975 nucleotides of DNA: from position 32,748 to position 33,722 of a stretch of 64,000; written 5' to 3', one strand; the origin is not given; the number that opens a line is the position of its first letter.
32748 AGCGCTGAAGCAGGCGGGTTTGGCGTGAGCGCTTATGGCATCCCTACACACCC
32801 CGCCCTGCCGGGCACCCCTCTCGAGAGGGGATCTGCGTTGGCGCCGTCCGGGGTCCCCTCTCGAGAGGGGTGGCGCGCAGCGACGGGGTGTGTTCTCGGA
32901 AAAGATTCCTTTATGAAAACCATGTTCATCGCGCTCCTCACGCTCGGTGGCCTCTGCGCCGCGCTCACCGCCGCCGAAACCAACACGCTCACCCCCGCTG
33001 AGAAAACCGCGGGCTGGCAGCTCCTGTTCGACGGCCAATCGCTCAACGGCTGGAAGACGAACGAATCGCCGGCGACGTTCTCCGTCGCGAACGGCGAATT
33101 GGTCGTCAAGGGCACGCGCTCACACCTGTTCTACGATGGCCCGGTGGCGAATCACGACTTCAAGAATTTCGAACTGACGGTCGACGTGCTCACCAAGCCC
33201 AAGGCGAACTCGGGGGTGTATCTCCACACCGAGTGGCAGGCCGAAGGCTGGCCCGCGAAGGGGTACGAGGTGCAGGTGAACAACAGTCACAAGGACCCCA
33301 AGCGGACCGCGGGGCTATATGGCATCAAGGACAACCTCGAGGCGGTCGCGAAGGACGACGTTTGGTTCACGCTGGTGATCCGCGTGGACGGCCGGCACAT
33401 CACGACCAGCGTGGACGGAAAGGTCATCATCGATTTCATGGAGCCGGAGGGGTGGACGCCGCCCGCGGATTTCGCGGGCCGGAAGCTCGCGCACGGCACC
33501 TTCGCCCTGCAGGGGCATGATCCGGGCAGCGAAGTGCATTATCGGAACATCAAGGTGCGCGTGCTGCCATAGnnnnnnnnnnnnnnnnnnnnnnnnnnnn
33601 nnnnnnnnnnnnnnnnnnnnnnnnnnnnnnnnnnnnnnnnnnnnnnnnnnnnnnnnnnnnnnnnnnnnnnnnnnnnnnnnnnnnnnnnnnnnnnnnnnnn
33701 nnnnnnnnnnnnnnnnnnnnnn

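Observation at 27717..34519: Two-compartment sugar oxidation / TIM-barrel / DUF1080 gene string, a candidate oxidative (3-keto) glycoside-cleavage pathway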

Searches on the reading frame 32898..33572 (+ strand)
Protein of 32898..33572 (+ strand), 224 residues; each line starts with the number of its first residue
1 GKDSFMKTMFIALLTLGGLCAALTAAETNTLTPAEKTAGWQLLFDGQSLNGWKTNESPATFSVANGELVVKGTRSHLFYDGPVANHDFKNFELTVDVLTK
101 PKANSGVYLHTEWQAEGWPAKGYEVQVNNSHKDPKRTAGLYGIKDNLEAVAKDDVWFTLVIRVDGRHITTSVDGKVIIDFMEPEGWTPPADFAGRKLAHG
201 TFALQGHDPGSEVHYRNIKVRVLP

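Call 18: search_solved_structures(query=window:32898-33572:+, max_evalue=0.01)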
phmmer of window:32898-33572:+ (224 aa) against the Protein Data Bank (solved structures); distinct sequences matched with E-value up to 0.01: 13.
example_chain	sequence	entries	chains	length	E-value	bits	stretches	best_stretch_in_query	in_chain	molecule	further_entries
4jqt_A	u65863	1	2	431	3.8e-13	53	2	28-222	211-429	putative glycosyl hydrolase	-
3hbk_A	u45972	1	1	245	9e-12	48.5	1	23-223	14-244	putative glycosyl hydrolase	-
8v31_A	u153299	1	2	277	7.9e-07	32.4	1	35-109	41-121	Glycosyl hydrolase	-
4hxc_A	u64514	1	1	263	1.4e-06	31.6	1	20-109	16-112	putative glycosyl hydrolase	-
3nmb_A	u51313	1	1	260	2.1e-06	31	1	21-110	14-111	putative sugar hydrolase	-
3osd_A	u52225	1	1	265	3.1e-06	30.4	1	22-109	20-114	putative glycosyl hydrolase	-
8rr2_A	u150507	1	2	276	3.5e-06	30.2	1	22-109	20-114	3-keto-disaccharide hydrolase domain-containing protein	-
8tda_A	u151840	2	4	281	3.7e-06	30.1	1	22-109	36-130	Probable secreted glycosyl hydrolase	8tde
9fbe_B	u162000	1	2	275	4.6e-06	29.8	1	22-109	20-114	Probable secreted glycosyl hydrolase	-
3imm_A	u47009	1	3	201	8.9e-06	28.9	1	84-222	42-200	Putative secreted glycosylhydrolase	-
3h3l_A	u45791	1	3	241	4.4e-05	26.6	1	37-121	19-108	PUTATIVE SUGAR HYDROLASE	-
3u1x_A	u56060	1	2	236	0.00015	24.9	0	24-112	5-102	putative glycosyl hydrolase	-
3s5q_A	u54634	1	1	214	0.0023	21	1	87-187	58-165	Putative glycosylhydrolase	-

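Call 74: search_solved_structures(query=A3, max_evalue=0.001, show_alignments=5)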
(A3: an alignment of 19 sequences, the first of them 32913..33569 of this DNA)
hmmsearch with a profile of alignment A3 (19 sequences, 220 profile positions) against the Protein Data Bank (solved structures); distinct sequences matched with E-value up to 0.001: 14.
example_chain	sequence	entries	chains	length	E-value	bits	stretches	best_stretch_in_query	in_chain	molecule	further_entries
4jqt_A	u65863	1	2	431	2.4e-68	233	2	18-220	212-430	putative glycosyl hydrolase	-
4hxc_A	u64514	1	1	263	2.3e-49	170.9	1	16-220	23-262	putative glycosyl hydrolase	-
3osd_A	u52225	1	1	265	2.5e-49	170.8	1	11-220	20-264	putative glycosyl hydrolase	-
8rr2_A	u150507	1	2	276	3e-49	170.6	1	11-220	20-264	3-keto-disaccharide hydrolase domain-containing protein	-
8tda_A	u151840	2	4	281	3.2e-49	170.5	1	11-220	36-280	Probable secreted glycosyl hydrolase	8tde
3h3l_A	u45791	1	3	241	1.9e-48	167.9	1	24-220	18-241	PUTATIVE SUGAR HYDROLASE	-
9fbe_B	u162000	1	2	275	6.5e-48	166.2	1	11-220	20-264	Probable secreted glycosyl hydrolase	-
3hbk_A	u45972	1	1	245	6.8e-48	166.1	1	11-220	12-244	putative glycosyl hydrolase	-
3nmb_A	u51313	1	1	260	1.6e-47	164.9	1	12-220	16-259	putative sugar hydrolase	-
8v31_A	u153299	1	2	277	6.2e-47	163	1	23-220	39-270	Glycosyl hydrolase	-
3u1x_A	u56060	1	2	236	3.9e-43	150.6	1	18-220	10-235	putative glycosyl hydrolase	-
3imm_A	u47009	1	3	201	4.7e-31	111.1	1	25-220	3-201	Putative secreted glycosylhydrolase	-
4qhz_A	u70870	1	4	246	6.2e-31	110.7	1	30-220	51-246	putative glycosyl hydrolase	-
3s5q_A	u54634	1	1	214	8.1e-25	90.7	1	49-220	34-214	Putative glycosylhydrolase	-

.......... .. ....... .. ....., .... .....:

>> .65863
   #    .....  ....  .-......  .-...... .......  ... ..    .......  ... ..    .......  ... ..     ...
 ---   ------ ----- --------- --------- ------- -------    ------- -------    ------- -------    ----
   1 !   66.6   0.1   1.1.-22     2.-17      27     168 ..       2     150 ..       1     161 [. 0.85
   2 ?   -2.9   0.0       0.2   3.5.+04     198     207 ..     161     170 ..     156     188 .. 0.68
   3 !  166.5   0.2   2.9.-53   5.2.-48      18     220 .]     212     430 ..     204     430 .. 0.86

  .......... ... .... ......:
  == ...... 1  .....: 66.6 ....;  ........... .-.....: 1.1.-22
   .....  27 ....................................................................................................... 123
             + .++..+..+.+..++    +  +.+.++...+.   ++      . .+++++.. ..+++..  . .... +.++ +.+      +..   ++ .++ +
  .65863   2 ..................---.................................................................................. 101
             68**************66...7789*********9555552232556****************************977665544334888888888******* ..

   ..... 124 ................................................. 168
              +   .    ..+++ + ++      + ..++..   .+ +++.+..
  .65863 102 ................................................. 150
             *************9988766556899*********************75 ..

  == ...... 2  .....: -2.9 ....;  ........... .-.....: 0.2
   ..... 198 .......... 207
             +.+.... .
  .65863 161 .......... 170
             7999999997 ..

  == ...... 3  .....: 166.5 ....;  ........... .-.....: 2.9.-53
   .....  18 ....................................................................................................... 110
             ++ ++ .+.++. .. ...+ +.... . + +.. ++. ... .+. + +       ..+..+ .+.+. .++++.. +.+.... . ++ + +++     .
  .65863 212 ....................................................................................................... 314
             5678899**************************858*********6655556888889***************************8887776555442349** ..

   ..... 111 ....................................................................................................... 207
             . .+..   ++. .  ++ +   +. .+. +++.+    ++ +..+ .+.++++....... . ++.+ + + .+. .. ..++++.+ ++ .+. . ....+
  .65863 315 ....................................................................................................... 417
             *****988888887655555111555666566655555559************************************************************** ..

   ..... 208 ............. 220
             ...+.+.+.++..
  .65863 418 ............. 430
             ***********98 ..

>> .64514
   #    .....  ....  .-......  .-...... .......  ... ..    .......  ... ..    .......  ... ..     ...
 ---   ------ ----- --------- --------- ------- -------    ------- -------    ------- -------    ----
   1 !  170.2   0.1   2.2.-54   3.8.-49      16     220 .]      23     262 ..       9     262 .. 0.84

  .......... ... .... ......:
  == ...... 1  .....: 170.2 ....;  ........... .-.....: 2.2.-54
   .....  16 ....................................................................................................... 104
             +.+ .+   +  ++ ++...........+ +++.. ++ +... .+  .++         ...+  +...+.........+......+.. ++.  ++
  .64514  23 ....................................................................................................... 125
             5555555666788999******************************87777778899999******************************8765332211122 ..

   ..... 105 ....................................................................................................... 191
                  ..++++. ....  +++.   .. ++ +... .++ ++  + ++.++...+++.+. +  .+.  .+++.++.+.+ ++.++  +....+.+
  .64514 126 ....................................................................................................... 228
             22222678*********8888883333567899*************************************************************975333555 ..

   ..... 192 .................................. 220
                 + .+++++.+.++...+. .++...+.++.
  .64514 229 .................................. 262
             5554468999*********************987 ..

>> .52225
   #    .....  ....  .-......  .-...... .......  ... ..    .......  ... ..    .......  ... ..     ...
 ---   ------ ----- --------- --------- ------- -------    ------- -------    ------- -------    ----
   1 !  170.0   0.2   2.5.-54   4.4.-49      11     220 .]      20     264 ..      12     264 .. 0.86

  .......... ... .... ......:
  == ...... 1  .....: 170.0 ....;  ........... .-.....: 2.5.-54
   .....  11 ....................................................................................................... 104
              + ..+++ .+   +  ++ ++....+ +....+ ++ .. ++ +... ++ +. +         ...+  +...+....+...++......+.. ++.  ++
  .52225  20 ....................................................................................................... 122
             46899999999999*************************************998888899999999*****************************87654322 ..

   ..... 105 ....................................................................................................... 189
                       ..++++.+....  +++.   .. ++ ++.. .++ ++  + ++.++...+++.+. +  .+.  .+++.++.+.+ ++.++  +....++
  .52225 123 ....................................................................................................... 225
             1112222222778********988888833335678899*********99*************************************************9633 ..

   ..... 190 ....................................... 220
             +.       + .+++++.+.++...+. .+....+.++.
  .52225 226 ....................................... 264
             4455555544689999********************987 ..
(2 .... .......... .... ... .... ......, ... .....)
